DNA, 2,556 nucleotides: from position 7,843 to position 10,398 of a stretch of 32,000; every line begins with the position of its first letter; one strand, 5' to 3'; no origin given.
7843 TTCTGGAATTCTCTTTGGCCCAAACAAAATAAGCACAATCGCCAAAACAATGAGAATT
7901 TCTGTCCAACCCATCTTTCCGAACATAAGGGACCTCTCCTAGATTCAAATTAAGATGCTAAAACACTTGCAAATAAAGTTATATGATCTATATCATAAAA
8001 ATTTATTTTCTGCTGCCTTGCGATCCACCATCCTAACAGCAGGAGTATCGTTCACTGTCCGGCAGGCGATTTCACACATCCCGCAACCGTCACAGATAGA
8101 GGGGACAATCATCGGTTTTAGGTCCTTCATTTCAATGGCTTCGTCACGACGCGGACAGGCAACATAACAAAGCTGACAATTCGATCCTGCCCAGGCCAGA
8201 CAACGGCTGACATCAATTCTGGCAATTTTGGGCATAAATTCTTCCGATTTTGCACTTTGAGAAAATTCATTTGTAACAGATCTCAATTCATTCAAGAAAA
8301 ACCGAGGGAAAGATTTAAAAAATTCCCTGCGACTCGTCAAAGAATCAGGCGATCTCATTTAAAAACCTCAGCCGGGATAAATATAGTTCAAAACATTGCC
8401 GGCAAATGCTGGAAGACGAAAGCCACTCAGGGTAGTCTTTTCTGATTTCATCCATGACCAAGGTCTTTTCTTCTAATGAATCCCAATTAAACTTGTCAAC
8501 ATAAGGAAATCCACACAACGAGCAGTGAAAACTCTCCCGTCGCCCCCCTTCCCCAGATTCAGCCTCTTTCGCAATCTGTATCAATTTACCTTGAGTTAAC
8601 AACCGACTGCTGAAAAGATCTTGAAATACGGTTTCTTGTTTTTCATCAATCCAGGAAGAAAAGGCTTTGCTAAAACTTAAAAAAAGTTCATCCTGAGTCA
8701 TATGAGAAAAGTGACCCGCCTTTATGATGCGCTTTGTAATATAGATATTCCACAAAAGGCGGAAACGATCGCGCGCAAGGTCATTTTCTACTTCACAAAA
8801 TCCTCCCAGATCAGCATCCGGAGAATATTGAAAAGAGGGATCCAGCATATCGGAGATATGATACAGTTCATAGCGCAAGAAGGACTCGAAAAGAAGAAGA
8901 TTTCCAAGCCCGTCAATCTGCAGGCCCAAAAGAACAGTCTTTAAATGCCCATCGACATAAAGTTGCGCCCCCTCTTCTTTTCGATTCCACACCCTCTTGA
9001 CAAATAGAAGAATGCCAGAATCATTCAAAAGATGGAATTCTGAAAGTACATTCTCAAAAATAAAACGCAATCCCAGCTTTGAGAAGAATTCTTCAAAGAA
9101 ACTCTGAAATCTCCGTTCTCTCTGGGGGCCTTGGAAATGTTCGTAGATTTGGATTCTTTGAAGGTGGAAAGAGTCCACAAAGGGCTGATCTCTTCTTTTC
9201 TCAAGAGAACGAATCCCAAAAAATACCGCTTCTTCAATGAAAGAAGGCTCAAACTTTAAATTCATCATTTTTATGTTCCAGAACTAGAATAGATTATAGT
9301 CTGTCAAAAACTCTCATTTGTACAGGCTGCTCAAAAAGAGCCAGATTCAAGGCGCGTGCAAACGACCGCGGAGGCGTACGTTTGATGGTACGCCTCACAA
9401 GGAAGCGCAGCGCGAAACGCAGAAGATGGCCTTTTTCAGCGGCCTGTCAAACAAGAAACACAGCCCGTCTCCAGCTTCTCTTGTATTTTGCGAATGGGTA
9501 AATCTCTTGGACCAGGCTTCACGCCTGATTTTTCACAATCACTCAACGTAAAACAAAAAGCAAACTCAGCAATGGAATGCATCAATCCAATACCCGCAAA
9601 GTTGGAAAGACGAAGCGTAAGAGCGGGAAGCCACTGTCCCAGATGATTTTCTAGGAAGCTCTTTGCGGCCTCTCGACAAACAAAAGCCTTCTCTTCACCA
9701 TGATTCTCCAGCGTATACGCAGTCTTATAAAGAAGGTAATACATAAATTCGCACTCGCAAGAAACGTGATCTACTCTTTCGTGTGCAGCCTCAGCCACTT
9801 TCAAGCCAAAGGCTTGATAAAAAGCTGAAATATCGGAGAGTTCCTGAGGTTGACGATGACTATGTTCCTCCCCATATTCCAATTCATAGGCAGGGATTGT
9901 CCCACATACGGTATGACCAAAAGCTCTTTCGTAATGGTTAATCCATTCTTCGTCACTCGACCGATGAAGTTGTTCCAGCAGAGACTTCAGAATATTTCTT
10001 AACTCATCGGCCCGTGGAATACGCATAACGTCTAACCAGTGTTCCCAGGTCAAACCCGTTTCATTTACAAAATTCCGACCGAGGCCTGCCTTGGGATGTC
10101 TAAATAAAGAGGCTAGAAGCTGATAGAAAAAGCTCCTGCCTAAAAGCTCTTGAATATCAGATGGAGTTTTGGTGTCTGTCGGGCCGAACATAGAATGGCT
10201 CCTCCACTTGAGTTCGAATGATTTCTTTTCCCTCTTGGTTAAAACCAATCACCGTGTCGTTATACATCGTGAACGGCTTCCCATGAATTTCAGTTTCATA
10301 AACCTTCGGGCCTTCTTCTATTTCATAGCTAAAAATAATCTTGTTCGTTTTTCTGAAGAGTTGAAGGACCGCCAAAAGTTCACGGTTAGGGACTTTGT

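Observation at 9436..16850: Periplasmic Nitrospira/anammox-type NXR-like molybdoenzyme with gamma-first gene order in a low-GC genome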

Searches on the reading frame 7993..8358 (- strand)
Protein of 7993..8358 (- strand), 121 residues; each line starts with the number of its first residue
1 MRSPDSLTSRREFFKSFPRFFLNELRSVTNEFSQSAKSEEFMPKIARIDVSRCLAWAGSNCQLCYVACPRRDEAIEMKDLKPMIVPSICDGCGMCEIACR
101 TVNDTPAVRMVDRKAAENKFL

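Call 4: search_protein_families(library=pfam, proteins=[window:7993-8358:-], max_evalue=0.01)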
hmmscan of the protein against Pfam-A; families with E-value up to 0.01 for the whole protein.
window:7993-8358:- (121 aa): 8 families
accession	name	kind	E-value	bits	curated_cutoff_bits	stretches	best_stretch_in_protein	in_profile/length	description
PF12837.12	Fer4_6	-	1.2e-05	25.5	25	1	84-99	4-19/24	4Fe-4S binding domain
PF13237.11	Fer4_10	-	4.7e-05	23.7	25.5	1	48-99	4-52/53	4Fe-4S dicluster domain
PF14697.11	Fer4_21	-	5.6e-05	23.6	35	1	46-101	1-53/59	4Fe-4S dicluster domain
PF12838.12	Fer4_7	-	0.00019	22.2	27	1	60-101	4-50/52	4Fe-4S dicluster domain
PF00037.32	Fer4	-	0.00023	21.3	21.1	1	83-100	2-19/24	4Fe-4S binding domain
PF12797.12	Fer4_2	-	0.00033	20.9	24.5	1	81-99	2-20/22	4Fe-4S binding domain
PF12800.12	Fer4_4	-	0.00087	19.9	24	0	86-101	1-16/17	4Fe-4S binding domain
PF13187.11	Fer4_9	-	0.0038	17.7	27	1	60-101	4-49/52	4Fe-4S dicluster domain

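Call 5: search_protein_families(library=ncbifam, proteins=[window:7993-8358:-], max_evalue=0.01)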
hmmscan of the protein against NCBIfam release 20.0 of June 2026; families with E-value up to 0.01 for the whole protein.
window:7993-8358:- (121 aa): 19 families
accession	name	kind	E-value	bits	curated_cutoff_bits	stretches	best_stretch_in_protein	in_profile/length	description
NF007012.0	PRK09476.1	equivalog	3.4e-11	42.8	269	1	48-117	134-212/254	ferredoxin-type protein NapG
TIGR00397.1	mauM_napG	subfamily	4.1e-07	29.8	178.85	1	48-114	128-200/213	MauM/NapG family ferredoxin-type protein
NF007204.0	PRK09625.1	equivalog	8.9e-06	25.8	125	1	59-103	62-105/133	pyruvate flavodoxin oxidoreductase subunit delta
TIGR02700.1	flavo_MJ0208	hypoth_equivalog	4.4e-05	22.9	251.35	1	59-101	151-191/234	dihydromethanopterin reductase (acceptor)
TIGR02179.1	PorD_KorD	subfamily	5.6e-05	23.2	60.05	1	59-111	28-75/78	2-oxoacid:acceptor oxidoreductase, delta subunit, pyruvate/2-ketoisovalerate family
NF045790.1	OxalOxreddelta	equivalog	0.00013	21.3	230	1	58-102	262-304/316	oxalate oxidoreductase subunit delta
TIGR03294.1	FrhG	equivalog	0.00014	21.7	245.5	1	60-100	178-216/228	coenzyme F420 hydrogenase subunit gamma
TIGR00402.1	napF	equivalog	0.00019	21.4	102.2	1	46-100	94-144/149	ferredoxin-type protein NapF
NF006183.0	PRK08318.1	equivalog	0.00028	19.8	335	1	42-104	333-393/422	NAD-dependent dihydropyrimidine dehydrogenase subunit PreA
NF041891.1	hdrA_Methbact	equivalog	0.0003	19.1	1300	1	36-101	557-615/762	ferredoxin:CoB-CoM heterodisulfide reductase subunit HdrA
NF010366.0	PRK13795.1-1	equivalog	0.00031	19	745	1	51-102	608-651/667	hypothetical protein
NF005415.0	PRK06991.1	equivalog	0.001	18.8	281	1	36-99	70-127/284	electron transport complex subunit RsxB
NF040770.1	hetero_SS_HdrA2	exception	0.0013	16.9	1100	1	43-101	569-620/777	CoB-CoM heterodisulfide reductase HdrA2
NF040684.1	PorD_Arch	equivalog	0.0014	18.6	120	1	60-101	36-76/85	pyruvate synthase subunit PorD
NF007203.0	PRK09624.1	equivalog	0.0026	18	171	1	59-102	54-96/105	pyuvate ferredoxin oxidoreductase subunit delta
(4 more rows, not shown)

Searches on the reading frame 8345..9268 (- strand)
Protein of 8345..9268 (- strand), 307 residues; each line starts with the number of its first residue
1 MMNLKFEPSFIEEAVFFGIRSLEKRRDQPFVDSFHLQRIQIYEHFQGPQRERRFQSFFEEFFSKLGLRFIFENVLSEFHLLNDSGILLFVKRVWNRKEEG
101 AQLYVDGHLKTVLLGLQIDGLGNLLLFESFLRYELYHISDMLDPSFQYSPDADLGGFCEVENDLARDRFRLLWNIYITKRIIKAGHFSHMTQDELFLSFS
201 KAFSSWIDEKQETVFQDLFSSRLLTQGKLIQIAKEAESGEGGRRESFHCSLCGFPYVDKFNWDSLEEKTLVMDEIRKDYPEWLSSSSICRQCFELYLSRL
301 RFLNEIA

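Call 4: search_protein_families(library=pfam, proteins=[window:8345-9268:-], max_evalue=0.01)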
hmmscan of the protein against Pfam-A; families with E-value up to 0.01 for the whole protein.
window:8345-9268:- (307 aa): 0 families

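Call 5: search_protein_families(library=ncbifam, proteins=[window:8345-9268:-], max_evalue=0.01)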
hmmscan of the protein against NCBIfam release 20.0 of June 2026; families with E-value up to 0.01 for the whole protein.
window:8345-9268:- (307 aa): 0 families

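Call 53: find_homologous_proteins(query=window:8345-9268:-, max_evalue=0.001)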
Query window:8345-9268:- (307 aa): 36 proteins with E <= 0.001 among 862 candidates.
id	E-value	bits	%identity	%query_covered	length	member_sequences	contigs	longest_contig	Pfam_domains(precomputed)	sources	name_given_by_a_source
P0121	1.0e-202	690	100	100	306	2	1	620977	-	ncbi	-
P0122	1.6e-168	578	84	100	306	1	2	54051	-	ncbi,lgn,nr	ncbi:MAG: hypothetical protein HYS07_03855 [Chlamydiae bacterium]|nr:hypothetical protein [Chlamydio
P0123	1.1e-156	539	78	100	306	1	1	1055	-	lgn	-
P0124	3.2e-67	245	42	97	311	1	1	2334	-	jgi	-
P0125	2.3e-64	236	39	96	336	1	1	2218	-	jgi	jgi:hypothetical protein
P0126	3.3e-62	229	39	97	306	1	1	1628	-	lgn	-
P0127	1.9e-61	226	40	97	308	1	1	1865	-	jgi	jgi:predicted CopG family antitoxin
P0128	2.4e-61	226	39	95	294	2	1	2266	-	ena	-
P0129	1.7e-58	216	38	96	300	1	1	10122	-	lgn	-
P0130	5.1e-58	215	42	97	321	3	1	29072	-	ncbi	-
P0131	6.0e-57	211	39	97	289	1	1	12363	-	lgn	-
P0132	2.0e-56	210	40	97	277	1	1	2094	-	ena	-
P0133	3.0e-56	209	40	97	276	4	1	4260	-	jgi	-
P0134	9.8e-55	204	43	76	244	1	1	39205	-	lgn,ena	-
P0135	7.1e-54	201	40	98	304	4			-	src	-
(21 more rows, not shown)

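Call 57: find_encoding_contigs(protein=P0122, flank=10000, max_places=3)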
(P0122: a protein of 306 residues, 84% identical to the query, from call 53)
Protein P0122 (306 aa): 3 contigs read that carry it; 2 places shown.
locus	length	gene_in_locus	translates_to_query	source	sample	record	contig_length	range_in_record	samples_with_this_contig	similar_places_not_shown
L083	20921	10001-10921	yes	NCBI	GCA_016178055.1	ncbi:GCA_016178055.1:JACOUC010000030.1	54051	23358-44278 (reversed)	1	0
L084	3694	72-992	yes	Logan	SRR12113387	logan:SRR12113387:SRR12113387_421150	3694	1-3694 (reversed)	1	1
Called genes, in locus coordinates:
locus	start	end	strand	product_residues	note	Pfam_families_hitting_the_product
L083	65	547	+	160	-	-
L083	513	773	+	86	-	PF08843:AbiEii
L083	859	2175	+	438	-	PF13372:Alginate_exp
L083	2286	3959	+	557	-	PF00034:Cytochrom_C, PF13442:Cytochrome_CBB3, PF00034:Cytochrom_C, PF09459:EB_dh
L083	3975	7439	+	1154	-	PF00384:Molybdopterin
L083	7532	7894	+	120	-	-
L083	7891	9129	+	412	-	PF13187:Fer4_9 (faint), PF12797:Fer4_2 (faint), PF12837:Fer4_6 (faint), PF12838:Fer4_7 (weak), PF13237:Fer4_10, PF13247:Fer4_11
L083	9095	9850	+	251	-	PF02613:Nitrate_red_del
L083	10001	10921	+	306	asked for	-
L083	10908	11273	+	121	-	-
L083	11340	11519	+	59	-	PF02416:TatA_B_E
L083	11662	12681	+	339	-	PF04055:Radical_SAM, PF13353:Fer4_12 (weak), PF06463:Mob_synth_C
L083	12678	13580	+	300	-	PF01967:MoaC, PF00994:MoCF_biosynth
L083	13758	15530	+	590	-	PF01925:TauE, PF03453:MoeA_N, PF00994:MoCF_biosynth, PF03454:MoeA_C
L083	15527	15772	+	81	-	PF02597:ThiS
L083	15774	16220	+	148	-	PF02391:MoaE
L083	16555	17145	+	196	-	PF12804:NTP_transf_3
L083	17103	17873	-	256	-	PF03372:Exo_endo_phos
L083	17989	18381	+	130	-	PF11969:DcpS_C, PF01230:HIT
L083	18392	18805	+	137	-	PF00472:RF-1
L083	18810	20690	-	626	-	PF00005:ABC_tran, PF02463:SMC_N (faint), PF13555:AAA_29 (faint), PF05729:NACHT (faint), PF13304:AAA_21 (faint), PF13401:AAA_22 (faint), PF12848:ABC_tran_Xtn, PF00005:ABC_tran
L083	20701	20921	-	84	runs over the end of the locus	-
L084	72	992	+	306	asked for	-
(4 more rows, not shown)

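Call 67: predict_structure(alignment_id=A1)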
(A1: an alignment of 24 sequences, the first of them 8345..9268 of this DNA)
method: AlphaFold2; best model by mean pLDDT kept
length: 307 residues; sequences in the alignment: 24
mean_pLDDT: 90.9   pTM: 0.75
mean pLDDT of the five models: 90.9, 90.4, 89.9, 89.4, 88.9
residues with pLDDT >= 90: 225; 70-90: 71; 50-70: 6; < 50: 5
segments of 3 or more residues with pLDDT < 50: 240-244
pLDDT, mean of each block of 10 residues (from residue 1): 90 97 94 97 96 97 96 95 93 95 93 96 94 97 95 84 91 96 94 94 92 94 93 77 61 76 84 92 86 91 83
secondary structure, 60 per line:
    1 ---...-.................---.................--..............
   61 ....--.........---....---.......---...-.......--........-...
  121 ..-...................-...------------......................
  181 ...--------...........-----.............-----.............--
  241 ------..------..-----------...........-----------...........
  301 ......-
elements in order: E4-6 H8-24 H28-44 H47-64 H67-75 H79-82 E86-92 E100-106 E109-116 H118-122 H124-142 H159-183 H192-202 H208-220 H226-238 H268-278 H290-306

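Call 74: fold_search(model_id=the predicted structure, library=pdb)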
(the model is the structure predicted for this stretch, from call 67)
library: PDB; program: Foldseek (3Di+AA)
matches with E <= 10: 212; with E <= 0.001: 0
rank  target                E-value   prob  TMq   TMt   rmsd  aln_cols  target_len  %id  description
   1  4l7a_B                4.9e-02  0.66  0.22  0.25  10.9       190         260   13  Crystal structure of a putative zinc-binding metallo-peptidase (BACCAC_01431) from Bacteroides caccae ATCC 43185 at 2. (released 2013-07-03)
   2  1pwp_A                5.2e-02  0.41  0.19  0.10  17.9       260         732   13  Crystal Structure of the Anthrax Lethal Factor complexed with Small Molecule Inhibitor NSC 12155 (released 2004-01-13)
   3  1pwv_A                8.5e-02  0.30  0.20  0.10  18.7       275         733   13  Crystal structure of Anthrax Lethal Factor wild-type protein complexed with an optimised peptide substrate. (released 2004-02-03)
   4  4l7a_A                9.0e-02  0.69  0.25  0.28  11.4       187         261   11  Crystal structure of a putative zinc-binding metallo-peptidase (BACCAC_01431) from Bacteroides caccae ATCC 43185 at 2. (released 2013-07-03)
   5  1uqt_B                2.4e-01  0.21  0.12  0.08  14.3       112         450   15  Trehalose-6-phosphate from E. coli bound with UDP-2-fluoro glucose. (released 2003-12-12)
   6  8i8b_H                3.0e-01  0.10  0.14  0.18  21.2       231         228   12  Outer shell and inner layer structures of Autographa californica multiple nucleopolyhedrovirus (AcMNPV) (released 2023-12-13)
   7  6nmk_A                3.1e-01  0.13  0.14  0.16  18.1       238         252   11  Binary complex structure of the T130K mutant of ANT-4'' with Neomycin (released 2020-01-15)
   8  6nmk_B                3.7e-01  0.09  0.14  0.16  20.6       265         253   11  Binary complex structure of the T130K mutant of ANT-4'' with Neomycin (released 2020-01-15)
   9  5tvg_G                4.1e-01  0.08  0.09  0.07  13.6       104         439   16  Crystal structure of an alpha,alpha-trehalose-phosphate synthase (UDP-forming) from Burkholderia vietnamiensis (released 2016-11-16)
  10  6p06_A                5.1e-01  0.08  0.14  0.16  20.6       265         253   11  Ternary structure of the E52D mutant of ANT-4 with Neomycin and AMPCPP (released 2020-01-29)
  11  9hiq_A                6.3e-01  0.06  0.11  0.08  19.9       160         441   12  MnmE-MnmG a4b2 complex (released 2025-08-27)
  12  5jnb_B                7.8e-01  0.03  0.12  0.11  17.1       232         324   10  structure of GLD-2/RNP-8 complex (released 2016-06-22)
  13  6un8_A                8.3e-01  0.08  0.14  0.16  18.1       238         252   12  Wild type ANT bound to neomycin (released 2020-05-06)
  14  3tqf_B                9.2e-01  0.38  0.13  0.23   4.0        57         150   14  Structure of the Hpr(Ser) kinase/phosphatase from Coxiella burnetii (released 2011-09-21)
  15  3c18_A                9.2e-01  0.08  0.12  0.13  17.8       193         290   11  Crystal structure of nucleotidyltransferase-like protein (ZP_00538802.1) from Exiguobacterium sibiricum 255-15 at 1.90 (released 2008-02-12)
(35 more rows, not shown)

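Call 88: search_protein_families(library=pfam, alignment_id=A1, max_evalue=1)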
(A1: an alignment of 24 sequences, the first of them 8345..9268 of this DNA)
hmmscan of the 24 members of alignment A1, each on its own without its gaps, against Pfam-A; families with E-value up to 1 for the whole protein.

A. member 1, window:8345-9268:- (307 aa): 1 family
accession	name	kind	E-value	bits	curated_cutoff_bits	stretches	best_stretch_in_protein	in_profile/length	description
PF24406.1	nSTAND_NTPase4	-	0.042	14.4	27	1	53-87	7-38/58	Novel STAND NTPase 4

B. families by the number of members that match (of 24 scanned): 10 families
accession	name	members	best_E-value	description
PF15636.11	Tox-GHH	1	0.034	GHH signature containing HNH/Endo VII superfamily nuclease toxin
PF24406.1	nSTAND_NTPase4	1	0.042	Novel STAND NTPase 4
PF07848.18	PaaX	1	0.081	PaaX-like protein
PF06850.17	PHB_depo_C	1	0.085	PHB de-polymerase C-terminus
PF07683.19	CobW_C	1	0.11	Cobalamin synthesis protein cobW C-terminal domain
PF13794.12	MiaE_2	1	0.12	tRNA-(MS[2]IO[6]A)-hydroxylase (MiaE)-like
PF08906.16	T6SS_Tdi1_C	1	0.17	T6SS immunity protein Tdi1, C-terminal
PF24458.1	DUF7573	1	0.22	Domain of unknown function (DUF7573)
PF13824.12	zf-Mss51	1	0.27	Zinc-finger of mitochondrial splicing suppressor 51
PF11238.13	DUF3039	1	0.58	Protein of unknown function (DUF3039)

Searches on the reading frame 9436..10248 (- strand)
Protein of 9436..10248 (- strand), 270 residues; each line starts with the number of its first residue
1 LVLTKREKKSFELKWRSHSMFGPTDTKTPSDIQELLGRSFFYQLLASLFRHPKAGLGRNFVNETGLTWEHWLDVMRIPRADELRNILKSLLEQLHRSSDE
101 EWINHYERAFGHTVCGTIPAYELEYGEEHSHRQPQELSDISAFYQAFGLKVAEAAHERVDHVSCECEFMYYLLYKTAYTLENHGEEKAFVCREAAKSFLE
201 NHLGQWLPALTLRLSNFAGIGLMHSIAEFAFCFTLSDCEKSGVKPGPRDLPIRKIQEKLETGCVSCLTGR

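Call 4: search_protein_families(library=pfam, proteins=[window:9436-10248:-], max_evalue=0.01)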
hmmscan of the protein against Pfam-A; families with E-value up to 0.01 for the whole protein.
window:9436-10248:- (270 aa): 1 family
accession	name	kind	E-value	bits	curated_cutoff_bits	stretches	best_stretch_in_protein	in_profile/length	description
PF02613.20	Nitrate_red_del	-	3e-18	66.6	22.2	1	81-210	6-134/136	Nitrate reductase delta subunit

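Call 5: search_protein_families(library=ncbifam, proteins=[window:9436-10248:-], max_evalue=0.01)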
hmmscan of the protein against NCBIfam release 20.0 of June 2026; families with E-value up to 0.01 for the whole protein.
window:9436-10248:- (270 aa): 3 families
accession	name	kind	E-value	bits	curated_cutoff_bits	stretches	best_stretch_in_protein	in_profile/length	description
TIGR03482.1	DMSO_red_II_cha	subfamily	8.4e-20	71.6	152.3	1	38-239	2-190/197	DMSO reductase family type II enzyme chaperone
NF042981.1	EthbenzDh_ebdD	equivalog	1.4e-12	47.7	360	1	35-219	16-193/222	ethylbenzene dehydrogenase subunit delta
NF003442.0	PRK04976.1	equivalog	2.4e-08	34.2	132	1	118-240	93-207/211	molecular chaperone TorD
